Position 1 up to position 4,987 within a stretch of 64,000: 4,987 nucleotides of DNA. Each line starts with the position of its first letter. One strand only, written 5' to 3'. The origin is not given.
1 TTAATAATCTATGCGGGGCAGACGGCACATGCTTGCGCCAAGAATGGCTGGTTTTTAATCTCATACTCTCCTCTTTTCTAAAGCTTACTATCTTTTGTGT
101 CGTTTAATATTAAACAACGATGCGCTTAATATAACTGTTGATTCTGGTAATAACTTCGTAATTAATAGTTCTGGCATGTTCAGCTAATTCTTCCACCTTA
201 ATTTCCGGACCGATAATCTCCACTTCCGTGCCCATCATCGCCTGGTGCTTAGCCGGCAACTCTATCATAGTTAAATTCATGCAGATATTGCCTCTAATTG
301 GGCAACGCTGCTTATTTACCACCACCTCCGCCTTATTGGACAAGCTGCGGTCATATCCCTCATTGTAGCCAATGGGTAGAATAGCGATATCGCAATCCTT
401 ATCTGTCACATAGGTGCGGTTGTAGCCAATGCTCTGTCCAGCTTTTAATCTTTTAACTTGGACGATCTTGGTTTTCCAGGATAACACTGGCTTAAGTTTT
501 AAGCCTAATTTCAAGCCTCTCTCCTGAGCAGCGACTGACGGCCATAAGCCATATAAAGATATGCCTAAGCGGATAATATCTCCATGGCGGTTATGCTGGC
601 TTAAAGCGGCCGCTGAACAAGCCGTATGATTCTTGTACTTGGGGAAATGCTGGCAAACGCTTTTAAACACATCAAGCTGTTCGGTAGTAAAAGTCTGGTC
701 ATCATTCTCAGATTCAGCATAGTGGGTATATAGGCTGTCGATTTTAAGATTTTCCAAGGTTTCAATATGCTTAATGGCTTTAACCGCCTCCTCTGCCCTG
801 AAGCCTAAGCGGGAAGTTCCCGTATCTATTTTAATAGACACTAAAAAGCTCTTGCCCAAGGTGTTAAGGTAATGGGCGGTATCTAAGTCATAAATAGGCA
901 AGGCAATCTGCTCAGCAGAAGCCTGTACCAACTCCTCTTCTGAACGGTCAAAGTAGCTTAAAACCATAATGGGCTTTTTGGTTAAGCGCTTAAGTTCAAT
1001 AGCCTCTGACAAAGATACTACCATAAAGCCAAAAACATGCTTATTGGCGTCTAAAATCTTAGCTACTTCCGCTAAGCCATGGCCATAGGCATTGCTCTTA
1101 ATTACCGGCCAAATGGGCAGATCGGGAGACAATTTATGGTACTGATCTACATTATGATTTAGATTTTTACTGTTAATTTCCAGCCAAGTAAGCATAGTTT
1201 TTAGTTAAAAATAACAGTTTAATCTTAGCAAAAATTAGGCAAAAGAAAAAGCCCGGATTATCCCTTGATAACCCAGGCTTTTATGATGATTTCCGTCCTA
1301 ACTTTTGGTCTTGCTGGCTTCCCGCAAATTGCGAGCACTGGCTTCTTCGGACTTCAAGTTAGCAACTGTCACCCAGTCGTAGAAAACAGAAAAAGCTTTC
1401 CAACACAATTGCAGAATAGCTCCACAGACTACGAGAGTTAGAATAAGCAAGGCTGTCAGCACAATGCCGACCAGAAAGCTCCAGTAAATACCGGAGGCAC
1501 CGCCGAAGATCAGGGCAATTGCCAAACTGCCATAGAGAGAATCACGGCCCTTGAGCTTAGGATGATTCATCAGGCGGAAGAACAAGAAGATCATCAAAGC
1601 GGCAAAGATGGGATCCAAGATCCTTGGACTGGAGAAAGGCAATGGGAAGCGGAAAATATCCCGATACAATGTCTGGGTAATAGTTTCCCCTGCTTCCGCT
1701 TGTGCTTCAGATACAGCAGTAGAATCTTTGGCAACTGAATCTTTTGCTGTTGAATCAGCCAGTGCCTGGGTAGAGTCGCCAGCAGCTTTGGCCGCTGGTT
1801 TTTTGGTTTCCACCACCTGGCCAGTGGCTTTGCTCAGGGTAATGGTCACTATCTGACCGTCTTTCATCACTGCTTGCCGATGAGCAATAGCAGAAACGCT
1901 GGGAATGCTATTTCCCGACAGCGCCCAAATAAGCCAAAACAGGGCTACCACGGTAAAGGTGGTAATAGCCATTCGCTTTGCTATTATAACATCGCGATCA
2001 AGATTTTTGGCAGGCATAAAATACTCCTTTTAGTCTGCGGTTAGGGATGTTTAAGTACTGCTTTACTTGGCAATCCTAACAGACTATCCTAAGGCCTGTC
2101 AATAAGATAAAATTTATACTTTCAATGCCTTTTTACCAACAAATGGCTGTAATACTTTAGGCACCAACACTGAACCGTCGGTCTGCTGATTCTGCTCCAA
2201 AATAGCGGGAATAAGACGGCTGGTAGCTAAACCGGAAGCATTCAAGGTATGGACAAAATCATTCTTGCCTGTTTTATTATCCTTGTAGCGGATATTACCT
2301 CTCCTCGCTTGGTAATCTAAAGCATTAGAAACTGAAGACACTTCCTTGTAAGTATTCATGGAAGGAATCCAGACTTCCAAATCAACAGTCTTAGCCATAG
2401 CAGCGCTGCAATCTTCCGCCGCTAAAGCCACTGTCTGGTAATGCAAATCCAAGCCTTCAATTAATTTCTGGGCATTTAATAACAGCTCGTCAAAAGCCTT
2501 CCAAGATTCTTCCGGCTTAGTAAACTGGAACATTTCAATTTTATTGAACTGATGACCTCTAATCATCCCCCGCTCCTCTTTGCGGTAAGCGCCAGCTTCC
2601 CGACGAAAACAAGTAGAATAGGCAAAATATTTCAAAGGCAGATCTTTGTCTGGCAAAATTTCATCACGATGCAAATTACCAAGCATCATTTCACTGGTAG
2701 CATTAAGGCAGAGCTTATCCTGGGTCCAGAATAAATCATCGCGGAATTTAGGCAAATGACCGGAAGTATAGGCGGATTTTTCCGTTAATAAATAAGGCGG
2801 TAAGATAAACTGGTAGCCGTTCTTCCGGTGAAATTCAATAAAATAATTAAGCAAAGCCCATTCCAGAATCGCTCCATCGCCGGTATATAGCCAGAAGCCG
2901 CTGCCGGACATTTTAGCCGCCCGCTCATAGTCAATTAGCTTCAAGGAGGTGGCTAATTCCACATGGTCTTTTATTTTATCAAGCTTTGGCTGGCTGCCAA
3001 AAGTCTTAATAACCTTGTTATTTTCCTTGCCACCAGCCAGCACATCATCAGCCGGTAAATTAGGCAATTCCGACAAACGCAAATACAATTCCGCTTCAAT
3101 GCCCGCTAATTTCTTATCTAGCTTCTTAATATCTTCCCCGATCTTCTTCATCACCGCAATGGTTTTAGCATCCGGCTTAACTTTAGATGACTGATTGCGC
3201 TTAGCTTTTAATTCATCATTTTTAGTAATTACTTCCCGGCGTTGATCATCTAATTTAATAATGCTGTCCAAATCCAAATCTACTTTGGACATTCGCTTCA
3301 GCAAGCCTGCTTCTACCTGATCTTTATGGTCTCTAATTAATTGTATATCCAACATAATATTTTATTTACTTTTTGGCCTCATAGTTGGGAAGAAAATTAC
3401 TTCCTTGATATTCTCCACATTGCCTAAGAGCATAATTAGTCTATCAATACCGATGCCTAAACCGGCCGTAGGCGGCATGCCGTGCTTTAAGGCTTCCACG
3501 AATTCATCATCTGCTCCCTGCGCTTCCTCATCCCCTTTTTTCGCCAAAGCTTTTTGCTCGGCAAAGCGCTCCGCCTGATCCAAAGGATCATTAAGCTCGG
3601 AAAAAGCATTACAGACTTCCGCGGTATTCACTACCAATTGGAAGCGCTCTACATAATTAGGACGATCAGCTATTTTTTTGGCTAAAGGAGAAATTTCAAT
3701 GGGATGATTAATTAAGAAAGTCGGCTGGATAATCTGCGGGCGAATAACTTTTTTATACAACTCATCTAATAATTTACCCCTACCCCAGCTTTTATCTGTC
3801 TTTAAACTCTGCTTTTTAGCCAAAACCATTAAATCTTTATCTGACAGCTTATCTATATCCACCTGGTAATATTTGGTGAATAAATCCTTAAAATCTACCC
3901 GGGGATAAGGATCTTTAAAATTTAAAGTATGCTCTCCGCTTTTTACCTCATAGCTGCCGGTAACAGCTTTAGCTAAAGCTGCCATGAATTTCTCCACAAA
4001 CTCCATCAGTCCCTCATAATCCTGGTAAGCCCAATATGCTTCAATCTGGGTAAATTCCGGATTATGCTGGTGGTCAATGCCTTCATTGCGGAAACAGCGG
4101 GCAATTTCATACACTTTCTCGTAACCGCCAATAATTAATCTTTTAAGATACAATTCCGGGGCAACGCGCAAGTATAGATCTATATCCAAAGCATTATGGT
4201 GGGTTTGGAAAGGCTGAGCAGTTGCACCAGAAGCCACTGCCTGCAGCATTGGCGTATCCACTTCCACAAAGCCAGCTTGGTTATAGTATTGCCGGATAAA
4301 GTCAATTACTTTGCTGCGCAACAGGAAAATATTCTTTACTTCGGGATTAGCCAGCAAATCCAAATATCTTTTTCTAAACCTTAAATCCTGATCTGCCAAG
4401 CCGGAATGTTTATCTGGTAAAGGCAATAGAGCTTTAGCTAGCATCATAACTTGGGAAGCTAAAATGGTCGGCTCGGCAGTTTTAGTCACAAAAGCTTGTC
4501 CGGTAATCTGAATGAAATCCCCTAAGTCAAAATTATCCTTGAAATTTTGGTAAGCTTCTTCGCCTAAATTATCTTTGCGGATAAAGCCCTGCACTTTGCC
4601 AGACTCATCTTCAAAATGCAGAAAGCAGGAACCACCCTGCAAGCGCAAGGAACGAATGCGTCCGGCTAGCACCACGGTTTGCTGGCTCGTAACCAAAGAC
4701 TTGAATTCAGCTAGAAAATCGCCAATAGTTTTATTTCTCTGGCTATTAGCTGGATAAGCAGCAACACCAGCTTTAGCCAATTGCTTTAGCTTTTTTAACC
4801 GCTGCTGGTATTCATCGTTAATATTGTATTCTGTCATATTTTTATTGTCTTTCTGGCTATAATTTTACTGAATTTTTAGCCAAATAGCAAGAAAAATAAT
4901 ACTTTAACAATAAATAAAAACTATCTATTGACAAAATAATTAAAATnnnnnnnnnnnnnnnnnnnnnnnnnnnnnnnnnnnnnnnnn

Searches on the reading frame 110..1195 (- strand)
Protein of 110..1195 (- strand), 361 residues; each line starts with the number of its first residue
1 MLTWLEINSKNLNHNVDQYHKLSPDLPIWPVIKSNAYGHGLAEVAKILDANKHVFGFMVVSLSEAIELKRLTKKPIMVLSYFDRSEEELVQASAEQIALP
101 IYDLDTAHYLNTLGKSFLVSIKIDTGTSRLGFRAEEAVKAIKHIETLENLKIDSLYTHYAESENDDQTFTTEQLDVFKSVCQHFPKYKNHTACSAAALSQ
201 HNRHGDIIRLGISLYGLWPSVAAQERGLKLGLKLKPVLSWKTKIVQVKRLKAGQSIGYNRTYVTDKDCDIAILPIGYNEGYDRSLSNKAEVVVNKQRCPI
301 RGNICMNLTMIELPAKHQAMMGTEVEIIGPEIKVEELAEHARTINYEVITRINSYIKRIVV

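Call 57: search_protein_families(library=pfam, proteins=[window:110-1195:-], max_evalue=0.001)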
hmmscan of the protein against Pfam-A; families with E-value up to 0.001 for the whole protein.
window:110-1195:- (361 aa): 2 families
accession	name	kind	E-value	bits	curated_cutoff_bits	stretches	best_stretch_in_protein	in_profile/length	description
PF01168.26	Ala_racemase_N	-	4.5e-48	164.3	24.1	1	7-217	1-218/220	Alanine racemase, N-terminal domain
PF00842.27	Ala_racemase_C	-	2.1e-42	144.1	25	1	237-359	1-126/127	Alanine racemase, C-terminal domain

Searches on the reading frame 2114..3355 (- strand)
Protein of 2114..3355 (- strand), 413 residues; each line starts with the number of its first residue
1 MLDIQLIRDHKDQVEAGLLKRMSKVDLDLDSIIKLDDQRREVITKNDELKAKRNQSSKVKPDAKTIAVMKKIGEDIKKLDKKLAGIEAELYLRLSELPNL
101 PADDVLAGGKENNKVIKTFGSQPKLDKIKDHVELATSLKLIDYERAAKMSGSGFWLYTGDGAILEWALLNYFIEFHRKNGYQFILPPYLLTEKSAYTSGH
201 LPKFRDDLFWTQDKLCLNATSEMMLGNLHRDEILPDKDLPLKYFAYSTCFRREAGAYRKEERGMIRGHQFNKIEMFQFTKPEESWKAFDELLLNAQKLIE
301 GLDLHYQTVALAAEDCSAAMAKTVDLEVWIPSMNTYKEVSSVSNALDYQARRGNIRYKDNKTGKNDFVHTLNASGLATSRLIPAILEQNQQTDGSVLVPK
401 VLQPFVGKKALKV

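Call 57: search_protein_families(library=pfam, proteins=[window:2114-3355:-], max_evalue=0.001)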
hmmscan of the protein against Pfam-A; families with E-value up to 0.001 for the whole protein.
window:2114-3355:- (413 aa): 2 families
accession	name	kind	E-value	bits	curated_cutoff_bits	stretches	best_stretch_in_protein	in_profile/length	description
PF00587.30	tRNA-synt_2b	-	2.6e-36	125.8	29.3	1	212-389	8-179/179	tRNA synthetase class II core domain (G, H, P, S and T)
PF02403.27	Seryl_tRNA_N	-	3.5e-18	66.2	28.2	1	1-101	1-108/108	Seryl-tRNA synthetase N-terminal domain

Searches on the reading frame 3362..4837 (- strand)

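Call 57: search_protein_families(library=pfam, proteins=[window:3362-4837:-], max_evalue=0.001)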
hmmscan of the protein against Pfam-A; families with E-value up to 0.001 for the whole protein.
window:3362-4837:- (491 aa): 3 families
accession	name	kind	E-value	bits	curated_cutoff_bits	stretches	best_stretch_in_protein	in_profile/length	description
PF00152.25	tRNA-synt_2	-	9.7e-91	304.5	25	1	149-486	1-307/308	tRNA synthetases class II (D, K and N)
PF01336.31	tRNA_anti-codon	-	7.8e-13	48.6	27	1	55-131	1-73/75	OB-fold nucleic acid binding domain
PF01409.25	tRNA-synt_2d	-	8.6e-09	35.7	19.8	1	241-310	104-172/246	tRNA synthetases class II core domain (F)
